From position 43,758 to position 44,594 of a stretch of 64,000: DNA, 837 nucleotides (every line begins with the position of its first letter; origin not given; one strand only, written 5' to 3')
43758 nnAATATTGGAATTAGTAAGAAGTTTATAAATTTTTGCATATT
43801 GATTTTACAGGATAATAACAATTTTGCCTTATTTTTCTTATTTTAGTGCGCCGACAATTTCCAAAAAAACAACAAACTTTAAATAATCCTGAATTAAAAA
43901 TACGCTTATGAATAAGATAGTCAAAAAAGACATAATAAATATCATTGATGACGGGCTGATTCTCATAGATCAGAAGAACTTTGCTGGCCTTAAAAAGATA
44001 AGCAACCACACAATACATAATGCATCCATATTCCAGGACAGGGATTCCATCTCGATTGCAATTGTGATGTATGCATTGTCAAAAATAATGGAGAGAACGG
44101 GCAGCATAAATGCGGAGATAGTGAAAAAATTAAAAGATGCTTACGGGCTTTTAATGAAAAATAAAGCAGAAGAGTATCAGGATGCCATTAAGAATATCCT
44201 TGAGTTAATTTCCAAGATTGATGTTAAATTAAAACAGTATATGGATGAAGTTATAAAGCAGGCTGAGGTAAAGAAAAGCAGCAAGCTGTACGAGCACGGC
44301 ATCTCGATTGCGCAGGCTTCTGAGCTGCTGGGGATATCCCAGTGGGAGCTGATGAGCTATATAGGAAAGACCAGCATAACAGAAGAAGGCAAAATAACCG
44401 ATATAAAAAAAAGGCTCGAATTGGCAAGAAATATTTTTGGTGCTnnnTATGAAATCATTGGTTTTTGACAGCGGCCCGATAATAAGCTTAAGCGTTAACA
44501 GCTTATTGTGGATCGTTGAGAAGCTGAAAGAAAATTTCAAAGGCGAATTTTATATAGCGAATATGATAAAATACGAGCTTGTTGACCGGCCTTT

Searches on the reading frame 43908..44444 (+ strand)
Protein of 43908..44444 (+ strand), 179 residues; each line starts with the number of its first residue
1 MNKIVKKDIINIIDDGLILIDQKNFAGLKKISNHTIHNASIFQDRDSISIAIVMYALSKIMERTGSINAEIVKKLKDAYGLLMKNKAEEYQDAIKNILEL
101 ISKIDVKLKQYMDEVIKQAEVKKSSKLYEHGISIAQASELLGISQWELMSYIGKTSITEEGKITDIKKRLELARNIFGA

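Call 60: search_protein_families(library=pfam, proteins=[window:43908-44444:+], max_evalue=0.1)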
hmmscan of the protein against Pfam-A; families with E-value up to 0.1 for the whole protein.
window:43908-44444:+ (179 aa): 5 families
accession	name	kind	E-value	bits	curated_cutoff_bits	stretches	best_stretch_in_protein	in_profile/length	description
PF03683.19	UPF0175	-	0.0013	18.8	27.9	1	112-157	13-59/75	Uncharacterised protein family (UPF0175)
PF04841.19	Vps16_N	-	0.014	14.7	23.4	1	23-135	112-225/410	Vps16, N-terminal region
PF16712.10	SCAB_CC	-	0.018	15.3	25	1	70-127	8-66/168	Coiled-coil regions of plant-specific actin-binding protein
PF04793.17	Herpes_BBRF1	-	0.02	14.4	25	1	48-123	36-111/286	BRRF1-like protein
PF24571.2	HEAT_SCC3-SA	-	0.023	15.1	25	1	49-150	127-229/261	Cohesin subunit SCC3/SA, HEAT-repeats domain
